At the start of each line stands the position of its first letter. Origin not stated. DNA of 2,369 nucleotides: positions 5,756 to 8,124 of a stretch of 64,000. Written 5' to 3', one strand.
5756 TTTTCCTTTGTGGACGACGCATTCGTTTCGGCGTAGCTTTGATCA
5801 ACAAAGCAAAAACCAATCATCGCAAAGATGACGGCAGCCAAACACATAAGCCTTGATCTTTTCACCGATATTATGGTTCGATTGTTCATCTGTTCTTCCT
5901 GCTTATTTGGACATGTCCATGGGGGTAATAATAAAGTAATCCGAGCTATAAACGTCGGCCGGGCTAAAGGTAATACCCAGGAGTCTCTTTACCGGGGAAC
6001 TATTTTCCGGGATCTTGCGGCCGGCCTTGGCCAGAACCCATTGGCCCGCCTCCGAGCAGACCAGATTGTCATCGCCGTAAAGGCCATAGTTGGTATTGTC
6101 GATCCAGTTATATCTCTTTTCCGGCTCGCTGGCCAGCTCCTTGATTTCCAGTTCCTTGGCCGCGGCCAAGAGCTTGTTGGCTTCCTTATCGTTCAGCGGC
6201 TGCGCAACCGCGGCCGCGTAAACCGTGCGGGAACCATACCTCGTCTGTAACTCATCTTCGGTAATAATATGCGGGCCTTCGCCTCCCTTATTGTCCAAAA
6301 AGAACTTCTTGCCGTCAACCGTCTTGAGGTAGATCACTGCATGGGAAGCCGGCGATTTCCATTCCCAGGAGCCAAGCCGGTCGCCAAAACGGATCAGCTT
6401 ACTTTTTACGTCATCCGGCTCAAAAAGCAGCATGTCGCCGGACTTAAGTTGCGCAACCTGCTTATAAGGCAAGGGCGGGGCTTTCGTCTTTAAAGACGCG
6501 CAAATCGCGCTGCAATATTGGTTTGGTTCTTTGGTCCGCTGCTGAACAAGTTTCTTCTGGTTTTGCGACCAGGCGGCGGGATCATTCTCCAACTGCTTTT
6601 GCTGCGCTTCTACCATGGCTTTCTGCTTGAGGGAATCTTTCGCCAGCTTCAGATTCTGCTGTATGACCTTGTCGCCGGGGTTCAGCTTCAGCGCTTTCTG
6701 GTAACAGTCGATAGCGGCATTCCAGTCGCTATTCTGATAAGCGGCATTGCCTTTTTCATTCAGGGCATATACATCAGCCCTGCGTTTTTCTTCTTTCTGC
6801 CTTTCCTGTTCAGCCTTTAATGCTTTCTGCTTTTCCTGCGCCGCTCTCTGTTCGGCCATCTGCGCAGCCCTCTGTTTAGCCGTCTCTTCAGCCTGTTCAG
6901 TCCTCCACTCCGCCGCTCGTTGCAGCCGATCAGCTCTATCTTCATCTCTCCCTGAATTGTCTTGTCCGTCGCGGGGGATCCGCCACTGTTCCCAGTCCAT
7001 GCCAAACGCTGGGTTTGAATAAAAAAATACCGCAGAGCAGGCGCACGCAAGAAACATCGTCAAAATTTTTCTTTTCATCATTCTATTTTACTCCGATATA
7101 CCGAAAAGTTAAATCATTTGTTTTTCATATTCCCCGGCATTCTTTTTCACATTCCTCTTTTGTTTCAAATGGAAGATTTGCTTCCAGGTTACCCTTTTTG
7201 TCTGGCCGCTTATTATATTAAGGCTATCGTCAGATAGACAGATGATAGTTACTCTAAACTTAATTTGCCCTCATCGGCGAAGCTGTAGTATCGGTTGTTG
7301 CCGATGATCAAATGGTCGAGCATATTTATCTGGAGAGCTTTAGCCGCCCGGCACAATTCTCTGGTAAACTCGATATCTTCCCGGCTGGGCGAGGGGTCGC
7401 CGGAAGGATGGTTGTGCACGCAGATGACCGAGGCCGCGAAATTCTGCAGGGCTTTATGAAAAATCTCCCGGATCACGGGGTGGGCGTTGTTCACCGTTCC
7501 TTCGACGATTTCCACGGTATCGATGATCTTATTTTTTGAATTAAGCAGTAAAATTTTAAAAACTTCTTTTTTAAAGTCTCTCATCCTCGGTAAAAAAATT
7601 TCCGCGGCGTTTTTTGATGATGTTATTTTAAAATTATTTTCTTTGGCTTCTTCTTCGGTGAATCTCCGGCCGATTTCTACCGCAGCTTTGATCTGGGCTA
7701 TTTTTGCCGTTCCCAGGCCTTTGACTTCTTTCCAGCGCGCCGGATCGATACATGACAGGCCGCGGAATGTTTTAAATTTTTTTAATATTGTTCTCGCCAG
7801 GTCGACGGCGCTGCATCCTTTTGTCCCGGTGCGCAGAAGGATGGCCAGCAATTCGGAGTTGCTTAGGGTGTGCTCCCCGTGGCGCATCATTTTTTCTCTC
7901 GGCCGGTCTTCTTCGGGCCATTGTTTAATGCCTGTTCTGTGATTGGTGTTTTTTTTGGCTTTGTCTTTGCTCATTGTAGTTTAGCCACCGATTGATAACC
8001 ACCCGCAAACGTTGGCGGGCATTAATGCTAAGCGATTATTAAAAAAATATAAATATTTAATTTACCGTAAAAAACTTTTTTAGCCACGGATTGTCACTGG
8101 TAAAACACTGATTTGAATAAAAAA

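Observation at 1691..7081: Accessory cassette of five secreted proteins (ankyrin-repeat and a private ~150-aa domain family) with mosaic near-identical DNA segments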

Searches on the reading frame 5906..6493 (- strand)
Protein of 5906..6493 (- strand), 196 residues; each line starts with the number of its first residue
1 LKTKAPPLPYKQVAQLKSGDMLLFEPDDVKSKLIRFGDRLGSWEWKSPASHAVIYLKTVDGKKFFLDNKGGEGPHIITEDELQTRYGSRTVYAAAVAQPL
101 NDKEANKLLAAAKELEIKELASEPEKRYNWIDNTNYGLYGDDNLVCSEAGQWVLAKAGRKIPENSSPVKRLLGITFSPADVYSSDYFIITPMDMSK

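Call 20: find_homologous_proteins(query=window:5906-6493:-, max_evalue=0.001)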
Query window:5906-6493:- (196 aa): 8 proteins with E <= 0.001 among 142 candidates.
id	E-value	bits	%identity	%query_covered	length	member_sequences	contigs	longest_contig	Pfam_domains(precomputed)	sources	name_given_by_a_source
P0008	1.2e-67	246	57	100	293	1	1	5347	-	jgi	-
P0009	7.4e-56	207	55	98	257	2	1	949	-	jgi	-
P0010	1.5e-53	200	54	98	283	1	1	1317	-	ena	-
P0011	6.9e-52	194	49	98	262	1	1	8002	-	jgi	jgi:hypothetical protein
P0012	1.6e-47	180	50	98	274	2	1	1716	-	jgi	-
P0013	4.0e-42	162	47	99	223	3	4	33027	-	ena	-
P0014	5.0e-41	159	44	99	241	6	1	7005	-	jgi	-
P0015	5.9e-36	142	42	99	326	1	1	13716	-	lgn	-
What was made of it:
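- Closest known: Circularly permuted NlpC/P60 papain-like amidases. Different: Only 8 homologues were found by word-index search (call 20).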

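Call 30: predict_structure(alignment_id=A3)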
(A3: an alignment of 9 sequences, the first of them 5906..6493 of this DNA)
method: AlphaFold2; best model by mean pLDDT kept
length: 196 residues; sequences in the alignment: 9
mean_pLDDT: 57.6   pTM: 0.56
mean pLDDT of the five models: 57.6, 56.3, 48.8, 45.1, 41.9
residues with pLDDT >= 90: 0; 70-90: 39; 50-70: 97; < 50: 60
segments of 3 or more residues with pLDDT < 50: 1-7, 41-47, 125-144, 147-150, 157-170, 172-174
pLDDT, mean of each block of 10 residues (from residue 1): 40 66 69 57 49 77 75 74 73 64 68 60 45 39 44 46 41 52 59 52
secondary structure, 60 per line:
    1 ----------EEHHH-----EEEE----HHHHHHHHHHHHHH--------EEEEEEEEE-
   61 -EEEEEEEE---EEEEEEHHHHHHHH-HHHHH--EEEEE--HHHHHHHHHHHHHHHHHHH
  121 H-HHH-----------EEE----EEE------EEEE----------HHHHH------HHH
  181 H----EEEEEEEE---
elements in order: E21-24 H29-42 E51-59 E62-69 E73-78 H79-86 H88-92 E95-99 H102-121 E137-139 E144-146 E153-156 H167-171 H178-181 E186-193
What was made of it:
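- On Permuted NlpC/P60 (Peptidase_C92, YaeF/YiiX): The AF2 model is poor (pLDDT 57.6, call 30).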

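Call 32: search_protein_families(library=pfam, alignment_id=A3, max_evalue=10)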
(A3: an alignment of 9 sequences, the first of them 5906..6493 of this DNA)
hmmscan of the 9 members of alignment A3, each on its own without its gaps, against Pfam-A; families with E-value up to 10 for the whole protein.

A. member 1, window:5906-6493:- (196 aa): 0 families

B. families by the number of members that match (of 9 scanned): 5 families
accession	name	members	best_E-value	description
PF05708.18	Peptidase_C92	1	0.00015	Permuted papain-like amidase enzyme, YaeF/YiiX, C92 family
PF14565.11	IL22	1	0.072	Interleukin 22 IL-10-related T-cell-derived-inducible factor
PF24912.1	SH3_TNRC18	1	0.078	TNRC18-like,(4.1.1) SH3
PF25037.1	VPS13_C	1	0.12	Intermembrane lipid transfer protein VPS13, C-terminal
PF12137.13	RapA_C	1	0.39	RNA polymerase recycling family C-terminal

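Call 33: search_solved_structures(query=A3, max_evalue=10, show_alignments=3)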
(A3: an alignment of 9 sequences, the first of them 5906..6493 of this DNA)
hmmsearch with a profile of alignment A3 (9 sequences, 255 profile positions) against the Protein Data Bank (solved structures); distinct sequences matched with E-value up to 10: 15.
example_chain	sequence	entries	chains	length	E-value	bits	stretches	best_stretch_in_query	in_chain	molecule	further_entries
3kw0_A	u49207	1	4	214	0.094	15.2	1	70-149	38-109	Cysteine peptidase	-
5yc5_C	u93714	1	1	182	0.28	13.7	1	96-131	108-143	Low affinity immunoglobulin gamma Fc region receptor III-A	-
9x35_A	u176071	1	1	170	0.3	13.6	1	96-131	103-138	Fc gama recepror IIIa 158F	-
9pru_W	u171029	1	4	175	0.3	13.6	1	96-131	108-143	Low affinity immunoglobulin gamma Fc region receptor III-A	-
7uru_C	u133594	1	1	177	0.31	13.5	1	96-131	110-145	Low affinity immunoglobulin gamma Fc region receptor III-A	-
5mn2_A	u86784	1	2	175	0.31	13.5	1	96-131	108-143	Low affinity immunoglobulin gamma Fc region receptor III-A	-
5vu0_C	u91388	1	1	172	0.34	13.4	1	96-130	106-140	Low affinity immunoglobulin gamma Fc region receptor III-A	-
5ml9_A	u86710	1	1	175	0.35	13.3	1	96-130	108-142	Low affinity immunoglobulin gamma Fc region receptor III-A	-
3ay4_C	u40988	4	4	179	0.35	13.3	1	96-130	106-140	Low affinity immunoglobulin gamma Fc region receptor III-A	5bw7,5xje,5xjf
7seg_D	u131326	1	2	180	0.36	13.3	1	96-130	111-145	Low affinity immunoglobulin gamma Fc region receptor III-A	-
3wn5_C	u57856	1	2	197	0.39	13.2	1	96-131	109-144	Low affinity immunoglobulin gamma Fc region receptor III-A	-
3sgj_C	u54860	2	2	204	0.39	13.2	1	96-131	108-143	human Fcg3a receptor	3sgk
5d6d_C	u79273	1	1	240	0.4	13.2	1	96-132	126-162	Low affinity immunoglobulin gamma Fc region receptor III-A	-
1c8o_B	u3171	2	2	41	0.52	12.8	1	93-123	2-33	ICE INHIBITOR | Serine proteinase inhibitor 2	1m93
4qwo_A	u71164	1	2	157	1.4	11.4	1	27-85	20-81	Profilin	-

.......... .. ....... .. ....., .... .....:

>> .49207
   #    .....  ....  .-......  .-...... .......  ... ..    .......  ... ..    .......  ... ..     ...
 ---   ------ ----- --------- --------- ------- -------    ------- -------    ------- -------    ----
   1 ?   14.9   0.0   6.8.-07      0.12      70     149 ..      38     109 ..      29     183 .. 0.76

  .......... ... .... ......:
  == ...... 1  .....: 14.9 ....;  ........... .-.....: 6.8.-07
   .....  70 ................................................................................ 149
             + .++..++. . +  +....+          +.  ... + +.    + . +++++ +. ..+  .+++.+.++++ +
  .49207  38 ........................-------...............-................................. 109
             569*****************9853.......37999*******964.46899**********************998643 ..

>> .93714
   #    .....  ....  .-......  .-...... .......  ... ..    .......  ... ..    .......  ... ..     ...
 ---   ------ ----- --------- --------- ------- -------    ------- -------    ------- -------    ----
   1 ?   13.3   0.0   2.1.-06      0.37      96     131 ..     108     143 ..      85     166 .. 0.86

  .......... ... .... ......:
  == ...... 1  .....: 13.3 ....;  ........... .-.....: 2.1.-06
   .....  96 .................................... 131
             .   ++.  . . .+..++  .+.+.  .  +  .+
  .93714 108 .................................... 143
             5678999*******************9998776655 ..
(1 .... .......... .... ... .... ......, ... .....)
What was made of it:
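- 5903..7081 (-): Gene 1 (392 aa): signal peptide (7001-7081), charged coiled-coil region, one TPR (6668-6769), and a C-terminal ~196-aa putative circularly permuted NlpC/P60 (YiiX/C92-like) Cys-His hydrolase domain (5906-6493). The top PDB profile hit is 3kw0 'cysteine peptidase', E 0.094 (call 33).
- Closest known: Circularly permuted NlpC/P60 papain-like amidases. Same: The N-terminal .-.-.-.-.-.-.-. and S-H-x-V motifs align to 3kw0 (call 33).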

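Call 37: fold_search(model_id=the predicted structure, library=pdb)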
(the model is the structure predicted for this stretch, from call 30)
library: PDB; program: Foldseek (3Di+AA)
matches with E <= 10: 187; with E <= 0.001: 0
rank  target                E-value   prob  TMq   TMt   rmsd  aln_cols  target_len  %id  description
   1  3kw0_B                1.4e-03  0.98  0.37  0.37  16.9       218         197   16  Crystal structure of Cysteine peptidase (NP_982244.1) from BACILLUS CEREUS ATCC 10987 at 2.50 A resolution (released 2009-12-15)
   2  3kw0_D                1.9e-03  0.98  0.37  0.38  17.2       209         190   17  Crystal structure of Cysteine peptidase (NP_982244.1) from BACILLUS CEREUS ATCC 10987 at 2.50 A resolution (released 2009-12-15)
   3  3kw0_A                7.3e-03  0.99  0.32  0.33   8.5       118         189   20  Crystal structure of Cysteine peptidase (NP_982244.1) from BACILLUS CEREUS ATCC 10987 at 2.50 A resolution (released 2009-12-15)
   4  8ove_BU               3.9e-01  0.18  0.21  0.26  14.6       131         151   14  CRYO-EM STRUCTURE OF TRYPANOSOMA BRUCEI PROCYCLIC FORM 80S RIBOSOME : TB11CS6H1 snoRNA mutant (released 2023-11-29)
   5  8ova_BU               4.4e-01  0.11  0.21  0.25  21.5       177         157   12  CRYO-EM STRUCTURE OF TRYPANOSOMA BRUCEI PROCYCLIC FORM 80S RIBOSOME : PARENTAL STRAIN (released 2023-11-29)
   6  5mq0_C                4.4e-01  0.03  0.12  0.04  14.1       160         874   13  Structure of a spliceosome remodeled for exon ligation (released 2017-01-18)
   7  8iuf_E7               4.7e-01  0.41  0.26  0.22   4.3       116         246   12  Cryo-EM structure of Euglena gracilis super-complex I+III2+IV, composite (released 2024-02-28)
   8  7uoo_T                4.7e-01  0.18  0.19  0.30  12.6       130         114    8  Nucleoplasmic pre-60S intermediate of the Nog2 containing pre-rotation state (released 2023-03-15)
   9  5mps_C                4.7e-01  0.03  0.12  0.04  14.1       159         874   13  Structure of a spliceosome remodeled for exon ligation (released 2017-01-18)
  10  8fl2_LE               5.3e-01  0.18  0.20  0.27  12.2       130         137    8  Human nuclear pre-60S ribosomal subunit (State I1) (released 2023-07-12)
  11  8fkz_LE               5.3e-01  0.16  0.19  0.32  13.1       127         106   12  Human nucleolar pre-60S ribosomal subunit (State G) (released 2023-07-12)
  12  8fl0_LE               6.0e-01  0.21  0.21  0.30   9.4       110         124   10  Human nucleolar pre-60S ribosomal subunit (State H) (released 2023-07-12)
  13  8a98_S                6.4e-01  0.11  0.21  0.25  15.9       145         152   16  CRYO-EM STRUCTURE OF LEISHMANIA MAJOR 80S RIBOSOME : snoRNA MUTANT (released 2023-10-11)
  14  4v6x_CT               6.8e-01  0.14  0.18  0.22  12.0       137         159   10  Structure of the human 80S ribosome (released 2014-07-09)
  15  9h4n_N2               7.2e-01  0.13  0.18  0.22  13.4       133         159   11  RPL13 (eL13)-mutant 80S ribosome from mouse (released 2025-11-05)
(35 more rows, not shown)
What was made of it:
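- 5903..7081 (-): Foldseek on a weak model puts three 3kw0 chains first (E 1.4e-3, prob 0.98-0.99; next hit E 0.39) (call 37).
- On Permuted NlpC/P60 (Peptidase_C92, YaeF/YiiX): The three top Foldseek hits are nevertheless 3kw0 chains (E 1.4e-3, TM 0.32-0.37), and the next hit is at E 0.39 (call 37).
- Closest known: Circularly permuted NlpC/P60 papain-like amidases. Same: 3kw0 is the best fold match (call 37).
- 3kw0 is the top hit both by sequence profile (call 33) and by fold (call 37).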

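Call 48: find_encoding_contigs(protein=P0008, flank=10000, max_places=3)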
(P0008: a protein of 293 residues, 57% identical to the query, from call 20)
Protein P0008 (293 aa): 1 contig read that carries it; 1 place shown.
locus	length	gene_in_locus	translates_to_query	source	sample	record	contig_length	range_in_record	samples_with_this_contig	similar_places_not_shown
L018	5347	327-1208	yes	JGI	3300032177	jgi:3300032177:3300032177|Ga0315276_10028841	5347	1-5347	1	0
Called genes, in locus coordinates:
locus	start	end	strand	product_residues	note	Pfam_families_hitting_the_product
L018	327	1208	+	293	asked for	-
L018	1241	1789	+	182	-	-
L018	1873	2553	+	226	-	-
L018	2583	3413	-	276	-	-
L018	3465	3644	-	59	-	-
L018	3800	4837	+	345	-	PF08240:ADH_N, PF16912:Glu_dehyd_C, PF00107:ADH_zinc_N, PF13602:ADH_zinc_N_2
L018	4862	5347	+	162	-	?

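Call 49: find_encoding_contigs(protein=P0013, flank=10000, max_places=3)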
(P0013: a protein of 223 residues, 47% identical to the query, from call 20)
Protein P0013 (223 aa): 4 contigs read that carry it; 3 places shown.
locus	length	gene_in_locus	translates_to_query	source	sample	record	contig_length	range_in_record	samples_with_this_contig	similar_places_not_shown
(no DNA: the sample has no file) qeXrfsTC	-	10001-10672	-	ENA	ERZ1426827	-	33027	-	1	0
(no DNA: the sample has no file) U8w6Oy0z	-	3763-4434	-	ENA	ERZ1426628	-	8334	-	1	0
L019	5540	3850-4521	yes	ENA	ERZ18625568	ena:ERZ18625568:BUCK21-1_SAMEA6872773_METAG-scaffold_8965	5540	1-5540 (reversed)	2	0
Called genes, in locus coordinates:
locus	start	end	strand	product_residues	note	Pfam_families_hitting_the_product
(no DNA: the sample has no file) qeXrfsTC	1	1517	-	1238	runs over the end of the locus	?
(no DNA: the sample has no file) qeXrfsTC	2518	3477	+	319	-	PF01261:AP_endonuc_2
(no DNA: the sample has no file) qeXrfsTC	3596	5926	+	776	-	-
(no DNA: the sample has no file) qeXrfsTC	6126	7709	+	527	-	PF01408:GFO_IDH_MocA, PF22725:GFO_IDH_MocA_C3 (faint), PF19051:GFO_IDH_MocA_C2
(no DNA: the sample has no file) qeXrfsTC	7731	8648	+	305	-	PF01261:AP_endonuc_2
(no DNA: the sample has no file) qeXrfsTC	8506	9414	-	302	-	-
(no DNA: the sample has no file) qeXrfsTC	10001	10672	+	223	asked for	-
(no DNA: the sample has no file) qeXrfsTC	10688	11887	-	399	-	PF13371:TPR_9 (faint), PF03781:FGE-sulfatase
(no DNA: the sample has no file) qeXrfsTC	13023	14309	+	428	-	PF05977:MFS_3, PF07690:MFS_1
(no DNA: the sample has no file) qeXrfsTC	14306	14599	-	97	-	PF12732:YtxH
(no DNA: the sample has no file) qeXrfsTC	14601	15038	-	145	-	PF06103:DUF948 (weak)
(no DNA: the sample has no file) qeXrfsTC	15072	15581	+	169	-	PF03692:CxxCxxCC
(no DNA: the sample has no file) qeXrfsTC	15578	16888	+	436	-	PF22244:GCE_fung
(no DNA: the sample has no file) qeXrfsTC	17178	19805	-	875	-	PF17132:Glyco_hydro_106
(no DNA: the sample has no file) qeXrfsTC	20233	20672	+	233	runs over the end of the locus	PF12728:HTH_17, PF00359:PTS_EIIA_2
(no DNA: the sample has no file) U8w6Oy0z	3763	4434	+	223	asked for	-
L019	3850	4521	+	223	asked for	-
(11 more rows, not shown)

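Call 50: find_encoding_contigs(protein=P0015, flank=10000, max_places=3)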
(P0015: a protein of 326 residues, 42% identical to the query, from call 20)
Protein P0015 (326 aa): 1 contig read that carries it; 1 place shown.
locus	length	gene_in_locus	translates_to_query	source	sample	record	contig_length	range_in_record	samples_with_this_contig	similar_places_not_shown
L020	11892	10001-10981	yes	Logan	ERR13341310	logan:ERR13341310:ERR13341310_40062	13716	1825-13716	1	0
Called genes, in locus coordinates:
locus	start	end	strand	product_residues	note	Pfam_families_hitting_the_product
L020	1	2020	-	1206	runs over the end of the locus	PF13385:Laminin_G_3, PF02210:Laminin_G_2 (faint), PF13385:Laminin_G_3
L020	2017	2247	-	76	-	-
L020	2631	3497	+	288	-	-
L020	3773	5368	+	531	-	PF01055:Glyco_hydro_31_2nd, PF21365:Glyco_hydro_31_3rd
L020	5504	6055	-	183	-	-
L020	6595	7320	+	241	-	PF00515:TPR_1 (faint), PF07719:TPR_2 (faint)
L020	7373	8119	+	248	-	-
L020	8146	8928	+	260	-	PF00515:TPR_1 (faint), PF13414:TPR_11 (faint)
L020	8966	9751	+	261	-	PF07719:TPR_2 (faint), PF13181:TPR_8 (faint), PF13428:TPR_14 (faint), PF00515:TPR_1 (weak), PF13414:TPR_11 (weak)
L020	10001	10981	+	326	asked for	-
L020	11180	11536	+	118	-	PF13564:DoxX_2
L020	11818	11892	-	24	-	?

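Call 68: search_protein_families(library=pfam, proteins=[P0008, P0009, P0010, P0011, P0012, P0013, P0014, P0015], max_evalue=1)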
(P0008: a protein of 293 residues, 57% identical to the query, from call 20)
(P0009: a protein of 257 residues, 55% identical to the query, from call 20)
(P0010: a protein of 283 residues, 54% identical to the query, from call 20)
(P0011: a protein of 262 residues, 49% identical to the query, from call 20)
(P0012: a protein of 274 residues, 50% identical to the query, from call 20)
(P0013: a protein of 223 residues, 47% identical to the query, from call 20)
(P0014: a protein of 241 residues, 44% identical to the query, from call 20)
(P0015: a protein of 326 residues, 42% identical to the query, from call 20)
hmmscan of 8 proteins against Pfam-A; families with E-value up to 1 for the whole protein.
P0008 (293 aa): 0 families

P0009 (257 aa): 0 families

P0010 (283 aa): 1 family
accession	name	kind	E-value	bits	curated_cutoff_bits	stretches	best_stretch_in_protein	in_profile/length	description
PF12137.13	RapA_C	-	0.39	10.1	26.8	1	7-72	261-326/360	RNA polymerase recycling family C-terminal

P0011 (262 aa): 1 family
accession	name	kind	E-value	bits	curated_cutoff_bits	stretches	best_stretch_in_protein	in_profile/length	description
PF24912.1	SH3_TNRC18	-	0.078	13.2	27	1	135-154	37-56/58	TNRC18-like,(4.1.1) SH3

P0012 (274 aa): 0 families

P0013 (223 aa): 2 families
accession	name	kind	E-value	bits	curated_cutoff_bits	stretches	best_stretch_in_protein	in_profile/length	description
PF05708.18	Peptidase_C92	-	0.00015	22.3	27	1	46-147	2-94/166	Permuted papain-like amidase enzyme, YaeF/YiiX, C92 family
PF25037.1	VPS13_C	-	0.12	12.8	21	1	103-153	4-56/114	Intermembrane lipid transfer protein VPS13, C-terminal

P0014 (241 aa): 0 families

P0015 (326 aa): 1 family
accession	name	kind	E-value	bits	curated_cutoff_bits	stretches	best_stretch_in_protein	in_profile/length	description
PF14565.11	IL22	-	0.072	13.8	30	1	6-91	52-136/139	Interleukin 22 IL-10-related T-cell-derived-inducible factor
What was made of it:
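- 5903..7081 (-): One homologue hits Pfam Peptidase_C92 at E 1.5e-4 (calls 32, 68).
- On Permuted NlpC/P60 (Peptidase_C92, YaeF/YiiX): Homologue P0013 scores 22.3 bits, below the 27 cut-off, at E 1.5e-4 (calls 32, 68).
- One homologue hits Pfam C92 (calls 32, 68).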

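Call 70: search_solved_structures(query=P0013, max_evalue=10, show_alignments=2)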
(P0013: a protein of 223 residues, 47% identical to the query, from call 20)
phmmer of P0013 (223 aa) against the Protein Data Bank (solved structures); distinct sequences matched with E-value up to 10: 3.
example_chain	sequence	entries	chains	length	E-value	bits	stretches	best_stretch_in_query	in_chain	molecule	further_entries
7ct4_A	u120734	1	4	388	1.2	11.8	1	136-193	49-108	D-amino acid oxidase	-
3wca_A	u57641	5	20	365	1.9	11.2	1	56-116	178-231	Farnesyltransferase, putative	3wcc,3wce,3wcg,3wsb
3wcb_A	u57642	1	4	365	1.9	11.2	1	56-116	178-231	Farnesyltransferase, putative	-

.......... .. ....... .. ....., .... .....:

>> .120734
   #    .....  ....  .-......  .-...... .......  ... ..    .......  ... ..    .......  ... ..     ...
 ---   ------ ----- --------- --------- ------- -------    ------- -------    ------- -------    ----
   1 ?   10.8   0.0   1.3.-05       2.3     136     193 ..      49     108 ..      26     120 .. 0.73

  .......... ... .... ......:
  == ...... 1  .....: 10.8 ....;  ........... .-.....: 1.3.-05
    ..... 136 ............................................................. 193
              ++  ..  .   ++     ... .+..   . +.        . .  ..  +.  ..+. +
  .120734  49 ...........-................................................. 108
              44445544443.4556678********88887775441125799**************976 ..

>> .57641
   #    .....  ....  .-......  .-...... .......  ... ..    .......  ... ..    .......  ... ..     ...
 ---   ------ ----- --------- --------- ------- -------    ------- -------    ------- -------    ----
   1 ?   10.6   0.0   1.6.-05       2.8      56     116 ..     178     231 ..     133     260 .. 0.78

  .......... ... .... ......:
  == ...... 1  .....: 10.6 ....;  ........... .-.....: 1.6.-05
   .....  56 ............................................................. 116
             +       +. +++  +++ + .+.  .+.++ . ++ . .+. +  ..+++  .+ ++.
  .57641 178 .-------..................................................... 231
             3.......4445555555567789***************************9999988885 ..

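Call 85: find_related_loci(query=A3, collection=viral_contigs, flank=5000)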
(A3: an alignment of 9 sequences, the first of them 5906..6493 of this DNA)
Query A3 (196 aa) in viral_contigs; peptide patterns used: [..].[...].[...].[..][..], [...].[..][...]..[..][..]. (x = any residue, [..] = any of these).
521 stretches matched a pattern, but none encodes a relative of the query by tblastn (E <= 1e-3).

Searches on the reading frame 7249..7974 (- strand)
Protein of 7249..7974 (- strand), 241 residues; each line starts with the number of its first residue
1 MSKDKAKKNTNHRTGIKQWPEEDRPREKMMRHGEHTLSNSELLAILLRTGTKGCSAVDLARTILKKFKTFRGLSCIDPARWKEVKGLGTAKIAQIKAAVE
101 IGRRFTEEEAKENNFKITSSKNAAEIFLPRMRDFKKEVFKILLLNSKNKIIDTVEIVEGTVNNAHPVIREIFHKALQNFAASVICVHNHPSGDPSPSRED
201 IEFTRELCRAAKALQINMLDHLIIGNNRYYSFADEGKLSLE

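Call 84: search_protein_families(library=padloc, proteins=[window:7249-7974:-], max_evalue=0.01)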
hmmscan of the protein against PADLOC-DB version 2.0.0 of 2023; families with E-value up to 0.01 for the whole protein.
window:7249-7974:- (241 aa): 4 families
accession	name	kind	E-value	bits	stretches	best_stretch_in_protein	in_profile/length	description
PDLC00900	JAB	-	0.00041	18.5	1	183-227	87-133/159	JAB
PDLC00896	JAB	-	0.0014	16.4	1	187-233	98-144/159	JAB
PDLC00902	JAB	-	0.0037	14.9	1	187-231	100-142/159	JAB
PDLC03474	REase_II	-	0.0078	14.6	0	111-145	11-45/129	Type II restriction enzyme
